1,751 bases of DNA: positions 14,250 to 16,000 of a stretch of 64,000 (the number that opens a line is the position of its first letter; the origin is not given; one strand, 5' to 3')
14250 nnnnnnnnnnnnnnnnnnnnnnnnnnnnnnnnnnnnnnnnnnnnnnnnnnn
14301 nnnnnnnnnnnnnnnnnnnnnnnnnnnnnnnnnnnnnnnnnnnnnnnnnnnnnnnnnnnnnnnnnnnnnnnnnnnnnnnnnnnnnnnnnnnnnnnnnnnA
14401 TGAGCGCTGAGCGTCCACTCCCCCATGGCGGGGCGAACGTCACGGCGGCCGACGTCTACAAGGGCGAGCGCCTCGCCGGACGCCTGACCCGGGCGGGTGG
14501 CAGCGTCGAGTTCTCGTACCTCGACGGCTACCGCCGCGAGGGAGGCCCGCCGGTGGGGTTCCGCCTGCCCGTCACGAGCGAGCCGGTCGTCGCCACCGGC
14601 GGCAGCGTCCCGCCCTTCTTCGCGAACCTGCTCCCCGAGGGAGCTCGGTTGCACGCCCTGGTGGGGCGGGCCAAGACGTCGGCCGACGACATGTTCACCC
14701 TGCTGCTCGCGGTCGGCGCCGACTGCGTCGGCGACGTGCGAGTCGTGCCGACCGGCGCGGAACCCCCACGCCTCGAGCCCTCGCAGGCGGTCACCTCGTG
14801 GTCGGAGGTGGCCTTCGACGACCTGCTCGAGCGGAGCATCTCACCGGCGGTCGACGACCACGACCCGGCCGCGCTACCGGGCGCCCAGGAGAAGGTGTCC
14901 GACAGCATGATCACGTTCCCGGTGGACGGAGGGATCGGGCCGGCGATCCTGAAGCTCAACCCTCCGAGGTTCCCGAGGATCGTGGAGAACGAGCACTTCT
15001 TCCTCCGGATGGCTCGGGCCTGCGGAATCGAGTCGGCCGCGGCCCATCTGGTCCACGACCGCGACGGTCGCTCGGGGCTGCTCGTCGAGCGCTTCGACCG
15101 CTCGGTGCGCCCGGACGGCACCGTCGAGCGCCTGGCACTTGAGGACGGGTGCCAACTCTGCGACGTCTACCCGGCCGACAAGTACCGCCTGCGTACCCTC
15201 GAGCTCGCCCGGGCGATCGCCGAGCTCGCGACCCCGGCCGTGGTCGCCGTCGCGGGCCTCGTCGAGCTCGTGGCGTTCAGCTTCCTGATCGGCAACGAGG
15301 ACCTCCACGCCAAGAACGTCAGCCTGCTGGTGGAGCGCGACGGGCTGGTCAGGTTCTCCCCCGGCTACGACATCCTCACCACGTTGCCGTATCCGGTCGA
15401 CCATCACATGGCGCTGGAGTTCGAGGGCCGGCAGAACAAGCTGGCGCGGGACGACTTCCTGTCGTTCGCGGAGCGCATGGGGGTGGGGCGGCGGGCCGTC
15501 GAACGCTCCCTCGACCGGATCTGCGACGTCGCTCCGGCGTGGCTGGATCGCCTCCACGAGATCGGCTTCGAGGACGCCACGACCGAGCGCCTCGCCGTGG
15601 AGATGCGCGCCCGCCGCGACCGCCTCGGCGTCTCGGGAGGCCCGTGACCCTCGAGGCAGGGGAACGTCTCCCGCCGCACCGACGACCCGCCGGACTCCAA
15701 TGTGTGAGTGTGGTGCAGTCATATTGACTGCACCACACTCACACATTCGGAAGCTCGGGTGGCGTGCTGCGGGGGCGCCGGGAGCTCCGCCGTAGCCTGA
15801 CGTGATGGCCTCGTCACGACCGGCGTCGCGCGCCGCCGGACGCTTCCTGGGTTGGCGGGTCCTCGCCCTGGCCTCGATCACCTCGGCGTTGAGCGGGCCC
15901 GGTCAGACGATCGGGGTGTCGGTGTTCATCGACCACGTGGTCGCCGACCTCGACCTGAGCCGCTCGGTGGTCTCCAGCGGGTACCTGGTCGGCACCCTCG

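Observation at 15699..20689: A 49-nt perfect palindrome occurs three times and delimits the hipBA, MFS and MacB-ABC modules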

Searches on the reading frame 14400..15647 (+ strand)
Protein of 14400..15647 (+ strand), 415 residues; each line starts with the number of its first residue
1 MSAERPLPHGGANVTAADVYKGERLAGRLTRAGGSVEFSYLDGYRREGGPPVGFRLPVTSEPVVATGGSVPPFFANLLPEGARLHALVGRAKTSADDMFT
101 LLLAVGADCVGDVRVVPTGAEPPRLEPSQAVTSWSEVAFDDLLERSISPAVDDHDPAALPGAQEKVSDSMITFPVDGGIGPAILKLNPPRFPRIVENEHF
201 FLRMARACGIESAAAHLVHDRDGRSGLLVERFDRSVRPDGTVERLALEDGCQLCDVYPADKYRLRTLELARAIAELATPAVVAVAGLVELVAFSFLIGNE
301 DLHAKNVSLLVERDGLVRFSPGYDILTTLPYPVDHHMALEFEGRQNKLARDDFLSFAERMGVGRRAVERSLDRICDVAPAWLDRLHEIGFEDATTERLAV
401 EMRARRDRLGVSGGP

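Call 8: search_protein_families(library=pfam, proteins=[window:14400-15647:+])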
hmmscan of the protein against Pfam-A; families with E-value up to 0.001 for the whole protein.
window:14400-15647:+ (415 aa): 2 families
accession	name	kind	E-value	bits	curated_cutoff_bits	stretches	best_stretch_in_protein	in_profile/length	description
PF07804.18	HipA_C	-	1.6e-43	149.3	30.5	1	158-380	2-211/213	HipA-like C-terminal domain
PF13657.11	Couple_hipA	-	1.4e-21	77.3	22.5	1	18-115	2-98/99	HipA N-terminal domain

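Call 13: find_encoding_contigs(protein=window:14400-15647:+, flank=10000, max_places=10)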
Protein window:14400-15647:+ (415 aa): 1 contig read that carries it; 1 place shown.
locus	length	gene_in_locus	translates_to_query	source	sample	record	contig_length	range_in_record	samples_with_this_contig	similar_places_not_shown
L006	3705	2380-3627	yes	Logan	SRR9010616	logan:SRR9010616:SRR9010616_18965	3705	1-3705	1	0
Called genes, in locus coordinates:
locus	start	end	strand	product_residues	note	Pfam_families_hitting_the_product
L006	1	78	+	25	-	?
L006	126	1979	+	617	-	PF05935:Arylsulfotrans, PF14269:Arylsulfotran_2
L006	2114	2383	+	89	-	PF13560:HTH_31, PF01381:HTH_3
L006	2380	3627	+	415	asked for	PF13657:Couple_hipA, PF07804:HipA_C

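Call 20: find_homologous_proteins(query=window:14400-15647:+, max_evalue=1e-30)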
Query window:14400-15647:+ (415 aa): 912 proteins with E <= 1e-30 among 8000 candidates; the best 120 are listed.
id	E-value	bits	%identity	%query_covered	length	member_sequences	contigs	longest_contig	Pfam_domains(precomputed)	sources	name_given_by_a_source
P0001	6.1e-265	897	96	100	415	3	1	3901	PF07804.19,PF13657.12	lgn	-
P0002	2.2e-203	694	77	96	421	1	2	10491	PF07804.19,PF13657.12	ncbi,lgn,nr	ncbi:MAG: HipA domain-containing protein [Actinobacteria bacterium]|nr:HipA domain-containing protei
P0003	1.3e-162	560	64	96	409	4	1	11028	PF07804.19,PF13657.12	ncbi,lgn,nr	ncbi:MAG TPA: HipA domain-containing protein [Acidimicrobiia bacterium]|nr:HipA domain-containing pr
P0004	2.6e-131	456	56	96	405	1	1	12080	PF07804.19,PF13657.12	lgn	-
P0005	1.4e-130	454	56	93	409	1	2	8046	PF07804.19,PF13657.12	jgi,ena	-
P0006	8.5e-130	451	56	96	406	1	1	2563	PF07804.19,PF13657.12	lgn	-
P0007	7.9e-129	448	55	96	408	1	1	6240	PF07804.19,PF13657.12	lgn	-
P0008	7.3e-128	445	55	96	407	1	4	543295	PF07804.19,PF13657.12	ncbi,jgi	ncbi:MAG: HipA domain-containing protein [Actinomycetota bacterium]|jgi:serine/threonine-protein kin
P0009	3.6e-127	443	55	96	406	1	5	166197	PF07804.19,PF13657.12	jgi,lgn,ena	-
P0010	1.6e-122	427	56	96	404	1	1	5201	PF07804.19,PF13657.12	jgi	jgi:serine/threonine-protein kinase HipA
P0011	1.2e-121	425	55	95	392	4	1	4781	PF07804.19,PF13657.12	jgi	-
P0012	3.4e-121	423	53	96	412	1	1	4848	PF07804.19,PF13657.12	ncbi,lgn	-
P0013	2.9e-120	420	53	95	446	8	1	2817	PF07804.19,PF13657.12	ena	-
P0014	6.7e-120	419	52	96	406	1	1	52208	PF07804.19,PF13657.12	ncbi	ncbi:MAG: type II toxin-antitoxin system HipA family toxin [Sporichthyaceae bacterium]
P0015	3.6e-118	413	52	95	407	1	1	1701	PF07804.19,PF13657.12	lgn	-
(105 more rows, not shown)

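Call 21: find_encoding_contigs(protein=P0001, flank=10000, max_places=10)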
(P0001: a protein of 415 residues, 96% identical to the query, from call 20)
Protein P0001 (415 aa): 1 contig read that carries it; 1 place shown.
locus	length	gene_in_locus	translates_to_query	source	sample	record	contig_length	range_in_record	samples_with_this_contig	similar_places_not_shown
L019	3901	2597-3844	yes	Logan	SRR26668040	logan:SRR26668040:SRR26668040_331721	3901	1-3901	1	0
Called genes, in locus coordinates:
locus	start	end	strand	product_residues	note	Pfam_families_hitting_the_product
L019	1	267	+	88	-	?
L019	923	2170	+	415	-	PF13810:DUF4185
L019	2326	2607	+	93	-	PF13560:HTH_31, PF01381:HTH_3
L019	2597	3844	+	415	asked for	PF13657:Couple_hipA, PF07804:HipA_C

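Call 22: find_encoding_contigs(protein=P0002, flank=10000, max_places=10)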
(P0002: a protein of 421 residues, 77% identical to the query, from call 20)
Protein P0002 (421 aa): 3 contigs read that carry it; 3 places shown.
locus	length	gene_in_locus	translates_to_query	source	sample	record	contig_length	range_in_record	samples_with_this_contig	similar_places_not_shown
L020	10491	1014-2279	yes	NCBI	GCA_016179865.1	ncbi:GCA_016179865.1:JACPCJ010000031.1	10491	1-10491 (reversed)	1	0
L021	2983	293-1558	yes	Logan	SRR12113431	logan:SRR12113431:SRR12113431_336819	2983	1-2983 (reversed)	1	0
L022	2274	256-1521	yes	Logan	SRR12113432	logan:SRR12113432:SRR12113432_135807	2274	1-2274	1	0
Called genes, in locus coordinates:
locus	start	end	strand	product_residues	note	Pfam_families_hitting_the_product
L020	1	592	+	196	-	PF13964:Beta-prop_Calicin (faint), PF25210:Kelch_FKB95 (faint), PF01344:Kelch_1 (faint)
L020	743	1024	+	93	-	PF13560:HTH_31, PF01381:HTH_3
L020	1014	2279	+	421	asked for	PF13657:Couple_hipA, PF07804:HipA_C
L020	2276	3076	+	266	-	PF13489:Methyltransf_23, PF08241:Methyltransf_11 (weak), PF08242:Methyltransf_12 (weak), PF13649:Methyltransf_25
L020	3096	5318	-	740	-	PF18158:AidB_N, PF02770:Acyl-CoA_dh_M, PF00441:Acyl-CoA_dh_1, PF08028:Acyl-CoA_dh_2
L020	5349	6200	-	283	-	-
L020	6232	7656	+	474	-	PF01433:Peptidase_M1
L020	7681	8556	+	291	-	PF03009:GDPD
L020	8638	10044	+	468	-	PF03007:WS_DGAT_cat, PF06974:WS_DGAT_C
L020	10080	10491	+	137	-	PF00753:Lactamase_B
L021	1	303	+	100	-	?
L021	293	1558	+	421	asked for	PF13657:Couple_hipA, PF07804:HipA_C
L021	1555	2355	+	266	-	PF13489:Methyltransf_23, PF08241:Methyltransf_11 (weak), PF08242:Methyltransf_12 (weak), PF13649:Methyltransf_25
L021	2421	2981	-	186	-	?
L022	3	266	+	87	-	?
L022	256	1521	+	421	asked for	PF13657:Couple_hipA, PF07804:HipA_C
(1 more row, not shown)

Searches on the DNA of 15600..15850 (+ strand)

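Call 71: build_rna_model(alignment_id=A2, structure=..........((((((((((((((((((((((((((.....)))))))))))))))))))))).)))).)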
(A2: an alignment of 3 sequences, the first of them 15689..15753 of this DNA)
Model R1 built from alignment A2 (3 sequences, 69 columns); structure: as given.
model positions 69; base pairs 26; branch points 0; effective number of sequences 1.34; information 0.815 bits per position. Calibrated on 0.2 Mb of random sequence (short: E-values are rough).
structure used (alignment columns):
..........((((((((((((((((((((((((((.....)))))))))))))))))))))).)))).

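Call 72: search_with_rna_model(model_id=R1, source=window, filters=off, max_evalue=10)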
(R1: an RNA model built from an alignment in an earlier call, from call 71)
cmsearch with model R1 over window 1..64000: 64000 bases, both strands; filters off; matches with E-value up to 10: 64.
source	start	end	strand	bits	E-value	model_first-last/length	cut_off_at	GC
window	20627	20695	+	98.4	3.2e-22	1-69/69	no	0.55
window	17155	17223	+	97.7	5e-22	1-69/69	no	0.58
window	15685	15753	+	91.9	1.4e-20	1-69/69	no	0.54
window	15694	15763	-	72.5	9.4e-16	1-69/69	no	0.53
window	20636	20704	-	69.3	5.8e-15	1-69/69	no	0.55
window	17164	17233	-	66.9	2.3e-14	1-69/69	no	0.54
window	2452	2512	+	28.1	0.00011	1-69/69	no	0.61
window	2460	2520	-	22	0.0036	1-69/69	no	0.61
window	13998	14061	+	15.4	0.16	1-69/69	no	0.7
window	21049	21103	+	13.4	0.51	1-69/69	no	0.82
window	11324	11389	+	13.1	0.6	1-69/69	no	0.68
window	6509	6577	+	12.1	1.1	1-69/69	no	0.77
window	18658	18722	+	12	1.1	1-69/69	no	0.72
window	3420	3442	+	11.7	1.3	1-69/69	no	0.7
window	6517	6586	-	11.4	1.5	1-69/69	no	0.77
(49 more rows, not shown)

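Call 73: search_with_rna_model(model_id=R1, sources=[L019, L020, L025, L026, L027, L028, L029, L030], filters=off, max_evalue=10)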
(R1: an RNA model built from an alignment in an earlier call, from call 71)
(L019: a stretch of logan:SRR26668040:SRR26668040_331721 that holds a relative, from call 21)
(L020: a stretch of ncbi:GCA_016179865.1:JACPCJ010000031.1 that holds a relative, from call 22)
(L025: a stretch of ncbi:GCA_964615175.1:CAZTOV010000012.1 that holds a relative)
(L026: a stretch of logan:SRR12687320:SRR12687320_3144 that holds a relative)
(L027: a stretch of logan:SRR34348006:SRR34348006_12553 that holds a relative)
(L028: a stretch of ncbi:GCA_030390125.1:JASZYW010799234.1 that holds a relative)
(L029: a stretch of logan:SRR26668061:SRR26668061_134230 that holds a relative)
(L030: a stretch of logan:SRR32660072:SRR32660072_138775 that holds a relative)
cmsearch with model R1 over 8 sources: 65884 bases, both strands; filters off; matches with E-value up to 10: 73.
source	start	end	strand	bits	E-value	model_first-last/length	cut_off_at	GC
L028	6155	6218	+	44.9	7.1e-09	1-69/69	no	0.61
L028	6162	6226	-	42.6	2.6e-08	1-69/69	no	0.62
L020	3081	3133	+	21.6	0.0045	1-69/69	no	0.64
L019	3881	3901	-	21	0.0066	29-49/69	no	0.52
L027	6166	6196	+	16.3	0.099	1-69/69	no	0.68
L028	1910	1970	+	16.1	0.11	1-69/69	no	0.62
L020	3087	3143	-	15.9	0.12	1-69/69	no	0.6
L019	3881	3901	+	15.8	0.13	29-49/69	no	0.52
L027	372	440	+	13.6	0.46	1-69/69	no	0.75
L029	1353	1427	+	12.6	0.8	1-69/69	no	0.75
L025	13133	13165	-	12.6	0.83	1-69/69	no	0.76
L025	1011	1051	-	12.4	0.9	1-69/69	no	0.76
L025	10225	10257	-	12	1.2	1-69/69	no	0.79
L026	7819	7851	-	12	1.2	1-69/69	no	0.79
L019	2679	2738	+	11.9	1.2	1-69/69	no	0.73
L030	3176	3202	+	11.7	1.3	1-69/69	no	0.81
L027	380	449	-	11.4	1.6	1-69/69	no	0.77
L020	260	307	+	11.2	1.8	1-69/69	no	0.73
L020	10025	10090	+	11.2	1.8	1-69/69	no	0.7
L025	19024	19068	-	11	2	1-69/69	no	0.8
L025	9227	9246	-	10.7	2.4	1-69/69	no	0.65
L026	6821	6840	-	10.7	2.4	1-69/69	no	0.65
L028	4398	4474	+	10.5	2.7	1-69/69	no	0.77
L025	9335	9366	-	10.4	2.8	1-69/69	no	0.81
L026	6929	6960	-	10.4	2.8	1-69/69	no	0.81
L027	1186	1219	+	10.4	2.8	1-69/69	no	0.82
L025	6483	6524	+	10.4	2.9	1-69/69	no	0.69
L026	4077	4118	+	10.4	2.9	1-69/69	no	0.69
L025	9106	9130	+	10.3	3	1-69/69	no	0.8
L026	6700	6724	+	10.3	3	1-69/69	no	0.8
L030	1461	1505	+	10.2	3.3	1-69/69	no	0.78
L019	108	173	+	10.1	3.4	1-69/69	no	0.68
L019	3303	3352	+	10.1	3.5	1-69/69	no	0.78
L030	2047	2085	-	9.9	3.8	1-69/69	no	0.72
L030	886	937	+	9.9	3.8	1-69/69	no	0.79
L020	7575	7594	+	9.8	4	1-69/69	no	0.75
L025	13790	13849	-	9.8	4.1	1-69/69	no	0.67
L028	5309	5347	+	9.7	4.3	1-69/69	no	0.77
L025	1012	1041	+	9.7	4.4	23-55/69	no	0.77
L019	1535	1612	-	9.5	4.7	1-69/69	no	0.73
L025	14550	14589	-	9.5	4.7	1-69/69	no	0.82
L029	1458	1531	+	9.4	5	1-69/69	no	0.72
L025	14838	14892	+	9.4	5.2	1-69/69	no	0.76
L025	9464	9486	-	9.4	5.2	1-69/69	no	0.83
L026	7058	7080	-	9.4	5.2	1-69/69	no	0.83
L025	6922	6989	-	9.4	5.2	1-69/69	no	0.81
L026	4516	4583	-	9.4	5.2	1-69/69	no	0.81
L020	2849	2913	+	9.2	5.7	1-69/69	no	0.71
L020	1784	1830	-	9.2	5.8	1-69/69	no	0.66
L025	19016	19064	+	9.1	6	1-69/69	no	0.84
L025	9408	9448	-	9.1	6.1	1-69/69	no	0.76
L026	7002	7042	-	9.1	6.1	1-69/69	no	0.76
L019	3405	3437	+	9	6.3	1-69/69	no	0.85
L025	4862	4893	+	8.9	6.8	1-69/69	no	0.78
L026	2456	2487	+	8.9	6.8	1-69/69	no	0.78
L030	892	948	-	8.9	6.9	1-69/69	no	0.74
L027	1176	1217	-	8.8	7.1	1-69/69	no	0.79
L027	3050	3066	-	8.7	7.5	1-69/69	no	0.71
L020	5804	5826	+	8.6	7.9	1-69/69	no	0.78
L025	6264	6299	-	8.6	8.2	1-69/69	no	0.64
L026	3858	3893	-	8.6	8.2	1-69/69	no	0.64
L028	479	508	+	8.5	8.4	1-69/69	no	0.8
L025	18778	18808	-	8.5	8.7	1-69/69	no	0.74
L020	7272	7294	-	8.4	8.8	1-69/69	no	0.65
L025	7648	7678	-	8.4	8.8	1-69/69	no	0.71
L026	5242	5272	-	8.4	8.8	1-69/69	no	0.71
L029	465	520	+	8.4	8.8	1-69/69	no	0.71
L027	5575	5613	-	8.4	8.8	1-69/69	no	0.79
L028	6737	6778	+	8.4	9.1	1-69/69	no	0.81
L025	20450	20508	-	8.4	9.2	1-69/69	no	0.8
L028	4867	4903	+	8.3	9.6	1-69/69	no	0.78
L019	2203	2276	-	8.3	9.7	1-69/69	no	0.73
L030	2732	2765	-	8.3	9.7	1-69/69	no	0.74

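Call 85: search_rna_families(source=window, start=15600, end=15850, threshold=evalue, max_evalue=10)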
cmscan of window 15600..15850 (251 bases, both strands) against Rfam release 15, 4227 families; matches with E-value up to 10: 20.
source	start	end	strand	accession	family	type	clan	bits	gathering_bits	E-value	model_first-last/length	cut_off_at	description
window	15687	15761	-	RF00793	mir-497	Gene; miRNA;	-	29.3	62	0.00039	1-85/85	no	mir-497 microRNA precursor family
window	15699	15747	-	RF03174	mir-4803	Gene; miRNA;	-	26.9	90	0.0033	1-74/74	no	mir-4803 microRNA precursor family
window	15670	15777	-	RF01936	mir-63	Gene; miRNA;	-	26.5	55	0.0022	1-116/116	no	mir-63 microRNA precursor family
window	15695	15753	-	RF00866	mir-BART3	Gene; miRNA;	CL00097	25.2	70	0.014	1-77/77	no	mir-BART3 microRNA precursor family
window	15681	15764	-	RF01996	mir-995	Gene; miRNA;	-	24.9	72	0.0057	1-88/88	no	mir-995 microRNA precursor family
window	15695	15752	-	RF04052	mir-466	Gene; miRNA;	-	22.9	85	0.028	1-80/80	no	mir-466 microRNA precursor family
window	15682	15765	-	RF00853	mir-304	Gene; miRNA;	-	22.1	99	0.021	1-88/88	no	mir-304 microRNA precursor family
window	15684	15763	+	RF00853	mir-304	Gene; miRNA;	-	21.2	99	0.038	1-88/88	no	mir-304 microRNA precursor family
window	15608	15649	+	RF01972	H19_1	Gene; lncRNA;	-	19.3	50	2.7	26-71/71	no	H19 conserved region 1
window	15687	15761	+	RF01996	mir-995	Gene; miRNA;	-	18.8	72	0.24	1-88/88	no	mir-995 microRNA precursor family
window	15697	15749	-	RF00867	mir-BART5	Gene; miRNA;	-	18.6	70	0.62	1-89/89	no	mir-BART5 microRNA precursor family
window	15696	15754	+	RF00911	mir-672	Gene; miRNA;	-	18.4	97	0.28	1-81/81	no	mir-672 microRNA precursor family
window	15704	15741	+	RF03499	mir-702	Gene; miRNA;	-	17.3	70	1.9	1-103/103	no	mir-702 microRNA precursor family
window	15695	15751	+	RF04267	mir-362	Gene; miRNA;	-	15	80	1.4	1-65/65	no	mir-362 microRNA precursor family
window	15699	15747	-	RF03691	mir-2765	Gene; miRNA;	-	14.7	58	2.7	1-83/83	no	mir-2765 microRNA precursor family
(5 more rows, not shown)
